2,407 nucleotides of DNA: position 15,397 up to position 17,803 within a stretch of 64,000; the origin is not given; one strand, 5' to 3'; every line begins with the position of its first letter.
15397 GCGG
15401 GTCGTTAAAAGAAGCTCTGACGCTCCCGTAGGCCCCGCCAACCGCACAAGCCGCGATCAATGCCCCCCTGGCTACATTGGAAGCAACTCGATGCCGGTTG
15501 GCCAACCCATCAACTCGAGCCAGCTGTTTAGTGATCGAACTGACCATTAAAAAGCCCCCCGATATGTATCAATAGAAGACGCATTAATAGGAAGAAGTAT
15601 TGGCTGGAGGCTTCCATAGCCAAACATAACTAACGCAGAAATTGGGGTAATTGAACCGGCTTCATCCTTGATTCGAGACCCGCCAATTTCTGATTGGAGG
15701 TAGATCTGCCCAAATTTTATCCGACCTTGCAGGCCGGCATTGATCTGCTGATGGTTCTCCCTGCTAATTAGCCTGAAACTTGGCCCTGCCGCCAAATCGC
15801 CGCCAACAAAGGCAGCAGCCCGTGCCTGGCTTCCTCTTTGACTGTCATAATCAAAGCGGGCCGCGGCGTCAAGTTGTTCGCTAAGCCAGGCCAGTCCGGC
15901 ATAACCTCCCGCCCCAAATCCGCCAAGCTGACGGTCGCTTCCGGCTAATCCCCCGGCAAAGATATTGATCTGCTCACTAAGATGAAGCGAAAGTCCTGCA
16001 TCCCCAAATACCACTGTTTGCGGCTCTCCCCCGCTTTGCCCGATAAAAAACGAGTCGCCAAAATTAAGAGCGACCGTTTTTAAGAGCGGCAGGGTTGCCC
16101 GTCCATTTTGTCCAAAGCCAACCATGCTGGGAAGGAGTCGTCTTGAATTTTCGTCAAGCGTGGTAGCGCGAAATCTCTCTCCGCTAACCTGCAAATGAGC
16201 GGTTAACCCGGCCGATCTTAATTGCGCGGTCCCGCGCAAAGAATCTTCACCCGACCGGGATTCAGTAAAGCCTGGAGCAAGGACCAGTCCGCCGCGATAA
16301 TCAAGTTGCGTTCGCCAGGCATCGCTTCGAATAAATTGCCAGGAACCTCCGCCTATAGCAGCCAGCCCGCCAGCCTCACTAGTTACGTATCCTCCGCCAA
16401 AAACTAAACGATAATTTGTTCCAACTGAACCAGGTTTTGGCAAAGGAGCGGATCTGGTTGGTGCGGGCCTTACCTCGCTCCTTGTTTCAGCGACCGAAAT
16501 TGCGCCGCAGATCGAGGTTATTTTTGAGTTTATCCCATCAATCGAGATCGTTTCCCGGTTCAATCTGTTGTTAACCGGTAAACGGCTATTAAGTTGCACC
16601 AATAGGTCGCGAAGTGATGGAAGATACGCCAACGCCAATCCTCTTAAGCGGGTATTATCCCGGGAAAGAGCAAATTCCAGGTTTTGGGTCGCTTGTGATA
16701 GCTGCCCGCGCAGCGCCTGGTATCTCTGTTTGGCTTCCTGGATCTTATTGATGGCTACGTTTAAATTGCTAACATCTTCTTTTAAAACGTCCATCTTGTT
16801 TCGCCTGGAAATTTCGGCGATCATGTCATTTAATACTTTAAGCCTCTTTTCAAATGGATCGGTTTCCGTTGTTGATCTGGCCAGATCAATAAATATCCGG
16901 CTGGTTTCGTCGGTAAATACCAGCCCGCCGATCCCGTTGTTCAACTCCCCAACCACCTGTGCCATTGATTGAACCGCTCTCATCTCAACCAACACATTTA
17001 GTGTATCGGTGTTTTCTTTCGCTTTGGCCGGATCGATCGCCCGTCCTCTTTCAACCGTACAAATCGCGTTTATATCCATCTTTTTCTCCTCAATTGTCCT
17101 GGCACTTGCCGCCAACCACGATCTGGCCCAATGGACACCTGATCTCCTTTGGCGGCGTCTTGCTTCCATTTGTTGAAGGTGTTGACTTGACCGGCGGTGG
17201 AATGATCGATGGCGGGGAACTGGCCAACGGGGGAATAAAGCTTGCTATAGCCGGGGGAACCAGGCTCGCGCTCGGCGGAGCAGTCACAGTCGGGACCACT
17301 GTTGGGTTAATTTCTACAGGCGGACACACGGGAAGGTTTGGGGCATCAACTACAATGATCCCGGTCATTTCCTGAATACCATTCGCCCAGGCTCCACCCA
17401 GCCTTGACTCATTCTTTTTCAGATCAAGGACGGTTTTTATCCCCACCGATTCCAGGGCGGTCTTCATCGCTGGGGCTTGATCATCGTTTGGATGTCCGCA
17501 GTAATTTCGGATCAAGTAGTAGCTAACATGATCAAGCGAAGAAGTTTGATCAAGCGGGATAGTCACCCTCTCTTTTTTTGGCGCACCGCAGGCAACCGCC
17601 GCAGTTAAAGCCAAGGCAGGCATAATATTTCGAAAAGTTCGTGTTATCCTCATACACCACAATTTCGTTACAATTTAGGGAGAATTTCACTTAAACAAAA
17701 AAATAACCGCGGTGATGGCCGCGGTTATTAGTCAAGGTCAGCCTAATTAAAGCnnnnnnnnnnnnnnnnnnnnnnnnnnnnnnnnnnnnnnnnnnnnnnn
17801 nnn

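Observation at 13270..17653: Tightly coupled four-gene envelope operon centred on a membrane Ser/Thr kinase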

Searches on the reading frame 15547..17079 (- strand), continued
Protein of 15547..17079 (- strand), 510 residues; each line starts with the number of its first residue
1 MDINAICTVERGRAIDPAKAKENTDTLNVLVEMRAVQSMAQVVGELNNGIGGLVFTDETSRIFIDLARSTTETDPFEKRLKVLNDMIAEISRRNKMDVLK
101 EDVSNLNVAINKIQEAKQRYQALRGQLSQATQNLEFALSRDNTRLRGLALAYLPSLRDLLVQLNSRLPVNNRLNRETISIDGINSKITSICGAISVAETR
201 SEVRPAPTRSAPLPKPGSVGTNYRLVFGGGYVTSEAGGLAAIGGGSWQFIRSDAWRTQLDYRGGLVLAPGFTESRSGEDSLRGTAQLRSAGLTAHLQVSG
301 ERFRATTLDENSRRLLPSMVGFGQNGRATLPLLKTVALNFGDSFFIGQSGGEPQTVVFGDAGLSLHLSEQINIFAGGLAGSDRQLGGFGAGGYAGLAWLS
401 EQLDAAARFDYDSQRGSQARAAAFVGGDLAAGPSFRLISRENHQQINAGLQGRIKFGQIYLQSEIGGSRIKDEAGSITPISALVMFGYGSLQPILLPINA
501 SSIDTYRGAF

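Call 47: search_protein_families(library=pfam, proteins=[L010:8275-9657:+, L012:3697-5004:+, L002:3607-4743:+, L010:9654-10583:-, L010:4371-4868:+, L010:6489-8123:+, L012:2248-3696:+, L010:11189-12355:-], max_evalue=0.1)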
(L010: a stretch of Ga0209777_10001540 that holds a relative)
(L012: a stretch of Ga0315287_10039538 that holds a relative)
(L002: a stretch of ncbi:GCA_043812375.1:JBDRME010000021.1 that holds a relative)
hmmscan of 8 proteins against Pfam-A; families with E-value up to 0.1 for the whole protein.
L010:8275-9657:+ (460 aa): 0 families

L012:3697-5004:+ (435 aa): 0 families

L002:3607-4743:+ (378 aa): 2 families
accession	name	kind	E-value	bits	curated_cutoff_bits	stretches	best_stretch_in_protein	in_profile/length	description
PF06439.18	3keto-disac_hyd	-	0.0025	18.3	26.8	1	237-346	50-157/187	3-keto-disaccharide hydrolase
PF13385.13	Laminin_G_3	-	0.046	14.3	27.6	1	274-344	43-109/151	Concanavalin A-like lectin/glucanases superfamily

L010:9654-10583:- (309 aa): 0 families

L010:4371-4868:+ (165 aa): 0 families

L010:6489-8123:+ (544 aa): 10 families
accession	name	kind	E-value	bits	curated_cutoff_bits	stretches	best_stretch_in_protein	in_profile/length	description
PF00069.31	Pkinase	-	1.2e-39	136.7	31.7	1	160-412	2-242/263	Protein kinase domain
PF07714.23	PK_Tyr_Ser-Thr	-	2e-25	90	23.1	1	161-375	3-210/258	Protein tyrosine and serine/threonine kinase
PF03109.22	ABC1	-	7.8e-06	25.6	22.9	1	244-321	146-221/244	ABC1 atypical kinase-like domain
PF17667.7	Pkinase_fungal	-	3.6e-05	23.1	24.1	1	282-353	303-376/387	Fungal protein kinase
PF06293.20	Kdo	-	4e-05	23.6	21.3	1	187-326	42-180/207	Lipopolysaccharide kinase (Kdo/WaaP) family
PF01636.29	APH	-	0.0031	17.7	23.2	1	283-314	166-197/239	Phosphotransferase enzyme family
PF02958.26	EcKL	-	0.016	15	22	0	150-186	86-119/294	Ecdysteroid kinase-like family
PF13095.12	FTA2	-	0.017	15.2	30.2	1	249-298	150-203/214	Kinetochore Sim4 complex subunit FTA2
PF01163.29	RIO1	-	0.032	14.3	22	0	245-319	85-156/187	RIO domain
PF00685.33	Sulfotransfer_1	-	0.07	13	22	0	202-262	138-197/255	Sulfotransferase domain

L012:2248-3696:+ (482 aa): 4 families
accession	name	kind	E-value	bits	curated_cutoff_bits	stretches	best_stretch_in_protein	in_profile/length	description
PF00069.31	Pkinase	-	7.6e-27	94.8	31.7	1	148-438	3-253/263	Protein kinase domain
PF07714.23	PK_Tyr_Ser-Thr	-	5.1e-17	62.5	23.1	1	195-403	51-226/258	Protein tyrosine and serine/threonine kinase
PF03109.22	ABC1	-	0.012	15.2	22.9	1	274-320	176-216/244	ABC1 atypical kinase-like domain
PF01636.29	APH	-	0.092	12.9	23.2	0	268-299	151-183/239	Phosphotransferase enzyme family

L010:11189-12355:- (388 aa): 3 families
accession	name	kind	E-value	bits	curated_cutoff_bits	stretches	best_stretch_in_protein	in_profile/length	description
PF03349.22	Toluene_X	-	0.001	18.1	29.7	1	75-180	31-111/421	Outer membrane protein transport protein (OMPP1/FadL/TodX)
PF18990.6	DUF5723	-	0.0032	17.6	26.8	0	288-357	288-362/376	Family of unknown function (DUF5723)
PF03687.19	UPF0164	-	0.0058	15.9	21.4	0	58-120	43-105/325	Uncharacterised protein family (UPF0164)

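Call 57: find_related_loci(query=A7, collection=viral_contigs, flank=8000)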
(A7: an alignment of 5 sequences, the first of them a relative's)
Query A7 (541 aa) in viral_contigs; peptide patterns used: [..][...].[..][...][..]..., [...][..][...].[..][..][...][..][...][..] (x = any residue, [..] = any of these).
157 stretches matched a pattern, but none encodes a relative of the query by tblastn (E <= 1e-3).

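Call 58: find_related_loci(query=A6, collection=viral_contigs, flank=8000)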
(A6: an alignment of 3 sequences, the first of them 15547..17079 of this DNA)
Query A6 (510 aa) in viral_contigs; peptide patterns used: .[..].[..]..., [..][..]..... (x = any residue, [..] = any of these).
71 stretches matched a pattern, but none encodes a relative of the query by tblastn (E <= 1e-3).

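Call 84: list_cluster_members(proteins=[P0003, P0004, P0005, P0006, P0007, P0008, P0009, P0020, P0019, P0018])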
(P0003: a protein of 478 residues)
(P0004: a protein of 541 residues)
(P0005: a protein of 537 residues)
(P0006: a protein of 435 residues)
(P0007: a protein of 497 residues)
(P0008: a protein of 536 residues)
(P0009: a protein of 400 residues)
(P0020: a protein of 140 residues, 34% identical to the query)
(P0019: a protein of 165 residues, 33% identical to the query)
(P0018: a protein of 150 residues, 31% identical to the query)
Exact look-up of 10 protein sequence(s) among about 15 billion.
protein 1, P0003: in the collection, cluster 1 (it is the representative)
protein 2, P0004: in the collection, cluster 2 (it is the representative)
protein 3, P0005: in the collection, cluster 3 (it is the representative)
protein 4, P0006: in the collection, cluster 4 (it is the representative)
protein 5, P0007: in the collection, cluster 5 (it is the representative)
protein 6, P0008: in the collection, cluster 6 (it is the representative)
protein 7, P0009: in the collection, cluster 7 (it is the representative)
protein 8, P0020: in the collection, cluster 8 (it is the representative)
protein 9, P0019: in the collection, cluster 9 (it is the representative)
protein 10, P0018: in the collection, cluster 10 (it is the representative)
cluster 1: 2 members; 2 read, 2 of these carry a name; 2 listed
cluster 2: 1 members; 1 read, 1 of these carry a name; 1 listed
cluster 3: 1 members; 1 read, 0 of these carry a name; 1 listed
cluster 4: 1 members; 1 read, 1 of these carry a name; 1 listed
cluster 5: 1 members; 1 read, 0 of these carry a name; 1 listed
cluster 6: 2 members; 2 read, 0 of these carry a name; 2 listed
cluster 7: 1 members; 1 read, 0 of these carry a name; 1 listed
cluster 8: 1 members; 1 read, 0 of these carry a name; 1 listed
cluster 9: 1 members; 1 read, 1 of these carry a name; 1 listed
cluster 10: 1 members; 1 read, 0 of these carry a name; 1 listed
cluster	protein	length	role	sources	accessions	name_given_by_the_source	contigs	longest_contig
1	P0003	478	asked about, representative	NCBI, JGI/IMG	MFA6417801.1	MAG: hypothetical protein WCW67_01505 [Candidatus Margulisiibacteriota bacterium]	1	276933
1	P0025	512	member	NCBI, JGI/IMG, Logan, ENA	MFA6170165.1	MAG: hypothetical protein WC772_05280 [Candidatus Margulisiibacteriota bacterium] | hypothetical protein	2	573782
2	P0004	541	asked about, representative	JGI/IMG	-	hypothetical protein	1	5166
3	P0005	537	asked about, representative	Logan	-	-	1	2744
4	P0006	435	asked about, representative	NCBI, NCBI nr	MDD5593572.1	MAG: hypothetical protein PHG97_02365, partial [Candidatus Margulisbacteria bacterium] | hypothetical protein [Candidatus Margulisiibacteriota bacterium]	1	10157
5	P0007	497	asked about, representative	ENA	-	-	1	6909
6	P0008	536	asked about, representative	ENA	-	-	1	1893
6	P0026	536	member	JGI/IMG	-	-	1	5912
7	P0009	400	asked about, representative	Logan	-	-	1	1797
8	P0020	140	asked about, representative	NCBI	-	-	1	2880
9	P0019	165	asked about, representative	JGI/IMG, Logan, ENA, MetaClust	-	\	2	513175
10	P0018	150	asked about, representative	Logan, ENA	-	-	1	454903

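Call 85: find_encoding_contigs(protein=P0006, flank=10000, max_places=2)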
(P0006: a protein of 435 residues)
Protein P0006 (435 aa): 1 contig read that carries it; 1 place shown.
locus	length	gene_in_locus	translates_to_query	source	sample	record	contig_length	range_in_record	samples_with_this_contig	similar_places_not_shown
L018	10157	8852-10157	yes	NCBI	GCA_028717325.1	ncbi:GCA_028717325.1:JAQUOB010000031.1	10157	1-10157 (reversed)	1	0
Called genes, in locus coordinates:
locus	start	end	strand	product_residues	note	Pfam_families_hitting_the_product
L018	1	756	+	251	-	PF02867:Ribonuc_red_lgC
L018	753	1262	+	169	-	PF02572:CobA_CobO_BtuR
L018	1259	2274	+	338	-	PF07690:MFS_1, PF13347:MFS_2, PF07690:MFS_1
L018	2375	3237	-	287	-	PF02729:OTCace_N, PF00185:OTCace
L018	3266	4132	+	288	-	PF02424:ApbE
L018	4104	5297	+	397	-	PF00871:Acetate_kinase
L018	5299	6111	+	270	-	PF00132:Hexapep (faint)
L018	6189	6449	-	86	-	PF13190:PDGLE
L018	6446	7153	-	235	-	PF01891:CbiM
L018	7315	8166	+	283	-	-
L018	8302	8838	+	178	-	-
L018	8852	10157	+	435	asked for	?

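Call 89: search_protein_families(library=pfam, proteins=[L018:7315-8166:+, L008:4438-4743:+], max_evalue=0.01)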
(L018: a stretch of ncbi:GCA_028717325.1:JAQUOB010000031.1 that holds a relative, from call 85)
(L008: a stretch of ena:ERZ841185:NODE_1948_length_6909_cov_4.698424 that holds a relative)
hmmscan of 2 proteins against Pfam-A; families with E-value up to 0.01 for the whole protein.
L018:7315-8166:+ (283 aa): 0 families

L008:4438-4743:+ (101 aa): 0 families

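Call 95: search_protein_families(library=phrogs, proteins=[window:15547-17079:-, L002:3607-4743:+, L010:8275-9657:+], max_evalue=0.01)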
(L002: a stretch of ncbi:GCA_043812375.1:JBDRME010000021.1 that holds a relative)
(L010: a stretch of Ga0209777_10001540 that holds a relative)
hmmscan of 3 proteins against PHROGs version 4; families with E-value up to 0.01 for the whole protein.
window:15547-17079:- (510 aa): 0 families

L002:3607-4743:+ (378 aa): 0 families

L010:8275-9657:+ (460 aa): 0 families

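Call 96: search_solved_structures(query=A5, max_evalue=10)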
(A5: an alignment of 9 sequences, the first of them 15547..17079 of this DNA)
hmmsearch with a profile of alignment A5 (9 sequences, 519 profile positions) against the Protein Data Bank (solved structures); distinct sequences matched with E-value up to 10: 10.
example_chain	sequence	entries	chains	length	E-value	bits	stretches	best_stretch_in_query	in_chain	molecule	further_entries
3jqh_A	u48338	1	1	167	0.26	13.1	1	32-157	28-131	C-type lectin domain family 4 member M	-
2n39_A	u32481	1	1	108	0.3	12.9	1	78-163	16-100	Chromodomain-helicase-DNA-binding protein 1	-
4ydh_A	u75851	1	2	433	0.65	11.8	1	36-143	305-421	Formin-like protein 1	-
4kbq_D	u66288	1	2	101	1.3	10.9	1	72-117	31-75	Heat shock cognate 71 kDa protein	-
9gbc_A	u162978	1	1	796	1.5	10.6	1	225-320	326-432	TonB-linked outer membrane receptor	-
7unh_A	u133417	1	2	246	2.3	10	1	107-188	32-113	SP2 designed chlorophyll dimer protein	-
9nze_A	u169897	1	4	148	2.4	9.9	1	19-123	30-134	De novo designed protein, EPIC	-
7uni_A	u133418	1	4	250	2.6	9.8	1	107-188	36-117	SP2-ZnPPaM designed chlorophyll dimer protein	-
1eq1_A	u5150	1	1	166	5.6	8.7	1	42-174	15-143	APOLIPOPHORIN-III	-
9nzg_A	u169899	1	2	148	8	8.2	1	19-123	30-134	De novo designed protein, EPIC Q51N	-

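Call 97: search_solved_structures(query=L010:8275-9657:+, max_evalue=10)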
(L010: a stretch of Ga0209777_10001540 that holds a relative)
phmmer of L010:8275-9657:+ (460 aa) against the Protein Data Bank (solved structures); distinct sequences matched with E-value up to 10: 0.

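Call 105: fold_search(model_id=the predicted structure, library=pdb)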
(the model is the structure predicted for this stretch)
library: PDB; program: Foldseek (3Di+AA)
matches with E <= 10: 1145; with E <= 0.001: 325
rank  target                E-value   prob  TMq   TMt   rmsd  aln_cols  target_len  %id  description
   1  2iwv_A                1.6e-10  1.00  0.34  0.56   9.4       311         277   12  Structure of the monomeric outer membrane porin OmpG in the open and closed conformation (released 2006-08-14)
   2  2wvp                  4.7e-09  1.00  0.32  0.55   9.0       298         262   13  Synthetically modified OmpG (released 2010-07-14)
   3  2f1c                  5.2e-09  1.00  0.31  0.55  10.0       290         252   12  Crystal structure of the monomeric porin OmpG (released 2006-06-27)
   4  2x9k                  3.6e-08  1.00  0.32  0.52   8.8       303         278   12  Structure of a E.coli porin (released 2011-01-26)
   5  7q5c                  3.8e-08  1.00  0.31  0.54  10.5       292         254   13  Crystal structure of OmpG in space group 96 (released 2022-11-16)
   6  3sy9_D                1.2e-07  1.00  0.30  0.39   8.3       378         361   10  Crystal structure of Pseudomonas aeruginosa OccD2 (OpdC) (released 2012-02-08)
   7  1prn                  1.6e-07  1.00  0.28  0.42   8.5       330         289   11  REFINED STRUCTURE OF PORIN FROM RHODOPSEUDOMONAS BLASTICA AND COMPARISON WITH THE PORIN FROM RHODOBACTER CAPSULATUS (released 1994-10-15)
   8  2prn                  2.7e-07  1.00  0.28  0.43   8.6       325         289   11  RHODOPSEUDOMONAS BLASTICA PORIN, TRIPLE MUTANT E1M, E99W, A116W (released 1999-01-13)
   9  3prn                  2.8e-07  1.00  0.28  0.43   8.5       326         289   12  E1M, A104W MUTANT OF RH. BLASTICA PORIN (released 1998-08-12)
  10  4ctd_B                3.7e-07  1.00  0.31  0.60   9.9       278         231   14  X-ray structure of an engineered OmpG loop6-deletion (released 2014-08-13)
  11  1bh3                  3.9e-07  1.00  0.27  0.42   8.5       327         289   12  E1M, A116K MUTANT OF RH. BLASTICA PORIN (released 1998-08-12)
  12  3sy9_C                4.8e-07  1.00  0.30  0.39   8.2       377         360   10  Crystal structure of Pseudomonas aeruginosa OccD2 (OpdC) (released 2012-02-08)
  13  8prn                  4.8e-07  1.00  0.28  0.42   8.7       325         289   11  E1M, K50A, R52A, D97A, E99A MUTANT OF RH. BLASTICA PORIN (released 1998-08-12)
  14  7prn                  5.3e-07  1.00  0.28  0.42   8.5       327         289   12  E1M, D97A, E99A MUTANT OF RH. BLASTICA PORIN (released 1998-08-12)
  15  3sy9_B                1.2e-06  1.00  0.30  0.38  11.2       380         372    9  Crystal structure of Pseudomonas aeruginosa OccD2 (OpdC) (released 2012-02-08)
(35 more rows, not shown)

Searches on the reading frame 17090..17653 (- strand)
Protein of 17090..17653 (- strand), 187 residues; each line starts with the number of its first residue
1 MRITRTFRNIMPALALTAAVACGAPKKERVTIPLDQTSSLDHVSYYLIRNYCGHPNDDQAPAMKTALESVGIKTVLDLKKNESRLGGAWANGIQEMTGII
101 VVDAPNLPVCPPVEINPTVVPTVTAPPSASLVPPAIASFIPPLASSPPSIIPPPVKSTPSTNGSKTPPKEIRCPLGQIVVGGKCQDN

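Call 7: search_protein_families(library=pfam, proteins=[window:17090-17653:-], max_evalue=0.1)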
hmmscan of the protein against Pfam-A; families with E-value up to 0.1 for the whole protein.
window:17090-17653:- (187 aa): 0 families

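Call 8: search_protein_families(library=ncbifam, proteins=[window:17090-17653:-], max_evalue=0.1)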
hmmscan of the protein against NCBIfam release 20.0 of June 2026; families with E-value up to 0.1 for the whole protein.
window:17090-17653:- (187 aa): 0 families

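Call 22: search_protein_families(library=padloc, proteins=[window:17090-17653:-], max_evalue=0.1)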
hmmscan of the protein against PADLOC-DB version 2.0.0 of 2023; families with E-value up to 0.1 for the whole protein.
window:17090-17653:- (187 aa): 0 families

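Call 62: search_protein_families(library=pfam, alignment_id=A9, max_evalue=1)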
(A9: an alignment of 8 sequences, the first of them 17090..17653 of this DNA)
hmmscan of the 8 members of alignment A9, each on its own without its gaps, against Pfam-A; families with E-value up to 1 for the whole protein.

A. member 1, window:17090-17653:- (187 aa): 0 families

B. families by the number of members that match (of 8 scanned): 2 families
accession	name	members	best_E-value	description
PF05616.18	Neisseria_TspB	1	0.0056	Neisseria meningitidis TspB protein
PF22798.2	DUF5817_CT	1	0.19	DUF5817, C-terminal domain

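Call 79: predict_structure(alignment_id=A11)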
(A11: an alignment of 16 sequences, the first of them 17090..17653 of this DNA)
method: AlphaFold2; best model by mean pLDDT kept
length: 187 residues; sequences in the alignment: 16
mean_pLDDT: 67.6   pTM: 0.47
mean pLDDT of the five models: 67.6, 64.8, 63.9, 63.5, 62.7
residues with pLDDT >= 90: 32; 70-90: 64; 50-70: 25; < 50: 66
segments of 3 or more residues with pLDDT < 50: 7-9, 11-23, 119-166
pLDDT, mean of each block of 10 residues (from residue 1): 52 45 63 91 93 87 93 90 68 80 88 60 41 38 42 41 48 84 83
secondary structure, 60 per line:
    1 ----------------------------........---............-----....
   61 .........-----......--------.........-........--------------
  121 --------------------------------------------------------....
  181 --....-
elements in order: E29-33 H40-51 H57-69 H75-80 H89-97 E99-103 E177-180 E183-186

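Call 95: search_protein_families(library=phrogs, proteins=[window:17090-17653:-], max_evalue=0.01)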
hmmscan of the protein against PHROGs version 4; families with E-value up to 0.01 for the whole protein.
window:17090-17653:- (187 aa): 0 families
